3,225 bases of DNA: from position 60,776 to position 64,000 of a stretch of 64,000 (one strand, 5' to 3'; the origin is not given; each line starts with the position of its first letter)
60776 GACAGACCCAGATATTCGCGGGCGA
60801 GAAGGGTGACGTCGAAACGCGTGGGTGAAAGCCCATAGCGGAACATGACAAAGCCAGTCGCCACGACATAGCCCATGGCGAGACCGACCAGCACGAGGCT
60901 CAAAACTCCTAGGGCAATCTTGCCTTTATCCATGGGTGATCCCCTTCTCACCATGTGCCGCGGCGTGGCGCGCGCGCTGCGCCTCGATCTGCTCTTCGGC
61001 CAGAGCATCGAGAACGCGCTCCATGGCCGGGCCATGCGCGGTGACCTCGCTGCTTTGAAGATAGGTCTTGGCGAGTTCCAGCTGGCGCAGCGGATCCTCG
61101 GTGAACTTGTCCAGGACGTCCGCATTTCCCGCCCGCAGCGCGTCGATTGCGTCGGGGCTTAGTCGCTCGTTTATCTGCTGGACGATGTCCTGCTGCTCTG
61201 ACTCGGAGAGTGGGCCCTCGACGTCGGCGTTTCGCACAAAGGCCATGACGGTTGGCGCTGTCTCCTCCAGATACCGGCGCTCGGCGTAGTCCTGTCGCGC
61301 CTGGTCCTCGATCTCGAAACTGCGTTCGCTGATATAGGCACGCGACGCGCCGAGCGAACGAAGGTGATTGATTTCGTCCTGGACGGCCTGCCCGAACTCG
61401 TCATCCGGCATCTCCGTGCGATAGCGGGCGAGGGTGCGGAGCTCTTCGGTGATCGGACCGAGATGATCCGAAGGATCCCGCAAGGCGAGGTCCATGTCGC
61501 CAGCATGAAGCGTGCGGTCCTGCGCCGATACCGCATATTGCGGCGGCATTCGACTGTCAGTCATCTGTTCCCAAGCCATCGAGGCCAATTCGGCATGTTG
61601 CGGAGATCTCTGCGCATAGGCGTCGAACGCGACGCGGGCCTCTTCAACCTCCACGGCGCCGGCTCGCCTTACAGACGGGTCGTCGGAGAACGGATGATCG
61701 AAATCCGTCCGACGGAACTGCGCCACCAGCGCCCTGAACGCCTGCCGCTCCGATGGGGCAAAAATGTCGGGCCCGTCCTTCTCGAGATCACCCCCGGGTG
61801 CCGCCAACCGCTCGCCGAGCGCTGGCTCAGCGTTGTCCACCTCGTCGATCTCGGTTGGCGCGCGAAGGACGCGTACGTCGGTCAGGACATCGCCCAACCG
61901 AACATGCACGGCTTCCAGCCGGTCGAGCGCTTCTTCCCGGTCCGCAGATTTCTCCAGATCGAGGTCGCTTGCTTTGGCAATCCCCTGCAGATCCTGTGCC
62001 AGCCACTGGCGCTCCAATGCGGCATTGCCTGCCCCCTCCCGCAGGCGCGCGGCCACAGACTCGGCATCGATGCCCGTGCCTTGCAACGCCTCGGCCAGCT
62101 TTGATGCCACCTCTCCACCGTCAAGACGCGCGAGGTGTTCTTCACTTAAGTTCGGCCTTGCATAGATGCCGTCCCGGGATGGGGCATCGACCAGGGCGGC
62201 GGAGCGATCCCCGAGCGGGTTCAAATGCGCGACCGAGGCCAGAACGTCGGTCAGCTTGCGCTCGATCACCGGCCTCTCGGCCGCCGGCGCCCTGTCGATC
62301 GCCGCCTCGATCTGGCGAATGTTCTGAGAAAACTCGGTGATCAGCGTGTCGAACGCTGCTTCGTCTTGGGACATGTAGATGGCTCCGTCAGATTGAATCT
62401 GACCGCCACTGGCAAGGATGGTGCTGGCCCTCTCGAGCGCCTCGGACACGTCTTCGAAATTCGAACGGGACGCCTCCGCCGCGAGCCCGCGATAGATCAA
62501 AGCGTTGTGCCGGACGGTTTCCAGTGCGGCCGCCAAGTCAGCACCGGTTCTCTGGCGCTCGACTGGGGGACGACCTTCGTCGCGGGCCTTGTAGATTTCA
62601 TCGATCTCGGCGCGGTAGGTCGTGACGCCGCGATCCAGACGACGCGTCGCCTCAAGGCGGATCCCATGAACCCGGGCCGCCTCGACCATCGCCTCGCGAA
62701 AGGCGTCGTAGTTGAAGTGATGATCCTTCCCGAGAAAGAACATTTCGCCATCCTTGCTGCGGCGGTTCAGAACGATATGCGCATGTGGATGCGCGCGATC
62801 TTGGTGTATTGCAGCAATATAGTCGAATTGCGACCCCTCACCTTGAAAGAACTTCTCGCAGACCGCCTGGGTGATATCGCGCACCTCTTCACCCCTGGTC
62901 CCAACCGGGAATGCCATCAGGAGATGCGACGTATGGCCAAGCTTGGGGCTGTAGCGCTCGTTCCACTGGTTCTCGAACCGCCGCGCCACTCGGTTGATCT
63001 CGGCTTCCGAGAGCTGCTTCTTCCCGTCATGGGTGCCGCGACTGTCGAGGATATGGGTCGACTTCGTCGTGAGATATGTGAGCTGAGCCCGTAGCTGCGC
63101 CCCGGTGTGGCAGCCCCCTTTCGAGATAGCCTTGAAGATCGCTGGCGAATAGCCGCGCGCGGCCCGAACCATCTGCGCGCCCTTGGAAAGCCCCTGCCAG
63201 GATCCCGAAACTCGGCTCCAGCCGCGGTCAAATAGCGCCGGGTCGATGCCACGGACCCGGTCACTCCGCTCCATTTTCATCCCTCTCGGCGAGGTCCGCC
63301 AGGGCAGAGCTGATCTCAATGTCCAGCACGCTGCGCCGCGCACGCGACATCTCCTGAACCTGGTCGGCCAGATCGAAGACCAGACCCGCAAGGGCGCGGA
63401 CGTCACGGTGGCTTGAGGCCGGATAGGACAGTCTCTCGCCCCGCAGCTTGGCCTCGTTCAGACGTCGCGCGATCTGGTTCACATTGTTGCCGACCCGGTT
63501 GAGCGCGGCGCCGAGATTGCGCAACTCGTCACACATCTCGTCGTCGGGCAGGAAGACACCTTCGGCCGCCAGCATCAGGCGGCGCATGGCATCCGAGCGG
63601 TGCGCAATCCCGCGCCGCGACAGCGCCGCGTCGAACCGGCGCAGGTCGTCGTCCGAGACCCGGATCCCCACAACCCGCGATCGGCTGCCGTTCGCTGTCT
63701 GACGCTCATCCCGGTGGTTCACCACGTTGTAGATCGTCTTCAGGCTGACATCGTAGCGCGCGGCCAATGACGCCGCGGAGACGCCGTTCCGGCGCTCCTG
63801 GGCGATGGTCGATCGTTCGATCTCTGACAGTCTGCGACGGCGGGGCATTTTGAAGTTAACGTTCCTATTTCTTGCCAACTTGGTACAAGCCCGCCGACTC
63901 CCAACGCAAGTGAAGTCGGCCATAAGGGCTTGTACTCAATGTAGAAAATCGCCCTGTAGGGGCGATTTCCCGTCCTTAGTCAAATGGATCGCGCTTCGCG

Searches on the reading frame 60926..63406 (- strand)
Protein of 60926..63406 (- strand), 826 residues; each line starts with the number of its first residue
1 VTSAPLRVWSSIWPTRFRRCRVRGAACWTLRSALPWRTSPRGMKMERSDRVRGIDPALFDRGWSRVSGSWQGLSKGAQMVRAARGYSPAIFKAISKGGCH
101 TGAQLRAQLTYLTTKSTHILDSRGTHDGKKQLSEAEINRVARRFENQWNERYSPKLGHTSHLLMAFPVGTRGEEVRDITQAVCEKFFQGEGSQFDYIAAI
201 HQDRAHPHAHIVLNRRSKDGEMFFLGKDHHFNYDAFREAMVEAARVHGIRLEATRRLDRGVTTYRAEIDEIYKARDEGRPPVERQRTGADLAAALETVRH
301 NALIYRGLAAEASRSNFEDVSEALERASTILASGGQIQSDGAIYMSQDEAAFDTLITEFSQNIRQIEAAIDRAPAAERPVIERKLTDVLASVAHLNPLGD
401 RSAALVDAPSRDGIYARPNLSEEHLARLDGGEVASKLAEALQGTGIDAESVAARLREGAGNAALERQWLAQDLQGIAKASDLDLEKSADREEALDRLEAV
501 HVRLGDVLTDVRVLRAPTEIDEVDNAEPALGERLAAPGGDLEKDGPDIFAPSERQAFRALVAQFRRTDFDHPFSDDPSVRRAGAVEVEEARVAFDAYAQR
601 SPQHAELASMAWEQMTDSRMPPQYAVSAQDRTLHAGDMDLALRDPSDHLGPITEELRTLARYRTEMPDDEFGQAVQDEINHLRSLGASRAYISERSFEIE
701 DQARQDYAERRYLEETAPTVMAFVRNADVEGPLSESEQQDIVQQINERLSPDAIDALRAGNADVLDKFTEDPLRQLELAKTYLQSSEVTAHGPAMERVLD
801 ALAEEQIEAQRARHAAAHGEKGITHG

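Call 82: search_protein_families(library=pfam, proteins=[window:60926-63406:-], max_evalue=0.001)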
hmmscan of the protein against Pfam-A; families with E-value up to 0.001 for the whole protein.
window:60926-63406:- (826 aa): 1 family
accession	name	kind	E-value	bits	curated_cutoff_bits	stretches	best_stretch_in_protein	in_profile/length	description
PF03432.20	Relaxase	-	3.7e-13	50.3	24.6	1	134-248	20-131/132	MobA/VirD2-like, nuclease domain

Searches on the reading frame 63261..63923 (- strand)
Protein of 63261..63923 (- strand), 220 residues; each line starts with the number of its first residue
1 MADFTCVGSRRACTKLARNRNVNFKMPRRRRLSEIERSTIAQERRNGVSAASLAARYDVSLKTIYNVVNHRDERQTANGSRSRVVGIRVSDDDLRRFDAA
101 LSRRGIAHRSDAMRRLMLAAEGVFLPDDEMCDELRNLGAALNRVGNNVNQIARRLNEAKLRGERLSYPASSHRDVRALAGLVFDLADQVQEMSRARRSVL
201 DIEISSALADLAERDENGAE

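Call 82: search_protein_families(library=pfam, proteins=[window:63261-63923:-], max_evalue=0.001)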
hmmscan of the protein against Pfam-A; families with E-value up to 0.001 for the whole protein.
window:63261-63923:- (220 aa): 4 families
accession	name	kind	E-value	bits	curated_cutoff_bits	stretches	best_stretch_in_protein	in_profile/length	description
PF05713.17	MobC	-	3.8e-06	27.7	23.2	1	141-159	4-22/45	Bacterial mobilisation protein (MobC)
PF13936.12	HTH_38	-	3.5e-05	23.9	27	0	28-68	1-41/44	Helix-turn-helix domain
PF13384.12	HTH_23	-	0.00026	21.1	24.6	0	32-70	2-40/50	Homeodomain-like domain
PF08765.17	Mor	-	0.00077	19.9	24.9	0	24-78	48-102/107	Mor transcription activator family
